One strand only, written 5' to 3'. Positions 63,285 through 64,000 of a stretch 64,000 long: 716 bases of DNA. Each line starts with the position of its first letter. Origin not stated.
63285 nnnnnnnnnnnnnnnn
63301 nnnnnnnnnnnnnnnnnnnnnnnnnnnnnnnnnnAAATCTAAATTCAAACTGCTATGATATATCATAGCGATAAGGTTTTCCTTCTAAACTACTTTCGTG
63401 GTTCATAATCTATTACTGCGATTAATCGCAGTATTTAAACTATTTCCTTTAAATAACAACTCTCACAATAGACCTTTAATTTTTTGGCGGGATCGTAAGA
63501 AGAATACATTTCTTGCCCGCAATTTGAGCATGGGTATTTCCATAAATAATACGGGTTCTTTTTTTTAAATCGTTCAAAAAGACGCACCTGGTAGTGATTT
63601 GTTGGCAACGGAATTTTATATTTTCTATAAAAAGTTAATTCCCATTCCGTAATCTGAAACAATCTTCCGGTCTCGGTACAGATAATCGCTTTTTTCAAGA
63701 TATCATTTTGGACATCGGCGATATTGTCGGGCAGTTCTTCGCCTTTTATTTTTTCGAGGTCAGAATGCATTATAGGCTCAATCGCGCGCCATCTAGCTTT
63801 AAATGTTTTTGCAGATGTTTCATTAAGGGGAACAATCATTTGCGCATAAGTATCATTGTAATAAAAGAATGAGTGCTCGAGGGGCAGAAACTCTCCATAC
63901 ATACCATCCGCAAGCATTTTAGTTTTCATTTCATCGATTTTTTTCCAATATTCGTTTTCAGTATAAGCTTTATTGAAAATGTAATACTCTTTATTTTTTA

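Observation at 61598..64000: Tandem paralogs of a large cysteine-rich protein with an internal approximately 11-residue Cys repeat and a C-terminal zinc-ribbon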

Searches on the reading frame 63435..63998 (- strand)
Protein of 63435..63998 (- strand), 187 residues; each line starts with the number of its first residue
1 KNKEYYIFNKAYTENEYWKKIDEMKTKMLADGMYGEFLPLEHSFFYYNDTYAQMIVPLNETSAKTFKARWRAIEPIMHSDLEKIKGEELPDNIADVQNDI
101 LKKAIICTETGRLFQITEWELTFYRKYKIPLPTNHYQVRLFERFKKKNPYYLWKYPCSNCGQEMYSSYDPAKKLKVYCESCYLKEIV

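Call 4: search_protein_families(library=pfam, proteins=[window:63435-63998:-], max_evalue=1)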
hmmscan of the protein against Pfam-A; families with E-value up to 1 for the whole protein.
window:63435-63998:- (187 aa): 2 families
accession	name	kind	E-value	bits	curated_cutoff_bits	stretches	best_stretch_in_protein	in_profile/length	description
PF23477.1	zf_Tbcl_2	-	2.3e-05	24.4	27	1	156-184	7-35/37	Probable treble clef zinc finger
PF00412.28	LIM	-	0.053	14.2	22.9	1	156-185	28-57/58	LIM domain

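Call 5: search_protein_families(library=ncbifam, proteins=[window:63435-63998:-], max_evalue=1)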
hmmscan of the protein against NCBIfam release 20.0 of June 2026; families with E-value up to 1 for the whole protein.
window:63435-63998:- (187 aa): 2 families
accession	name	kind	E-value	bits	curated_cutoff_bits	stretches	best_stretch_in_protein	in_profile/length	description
TIGR04272.1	cxxc_cxxc_Mbark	domain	9.7e-05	22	36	1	156-184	7-35/37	CxxC-x17-CxxC domain-containing protein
NF047912.1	ECs_2282_CxxC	subfamily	0.14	12.1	37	1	154-181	2-33/60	ECs_2282 family putative zinc-binding protein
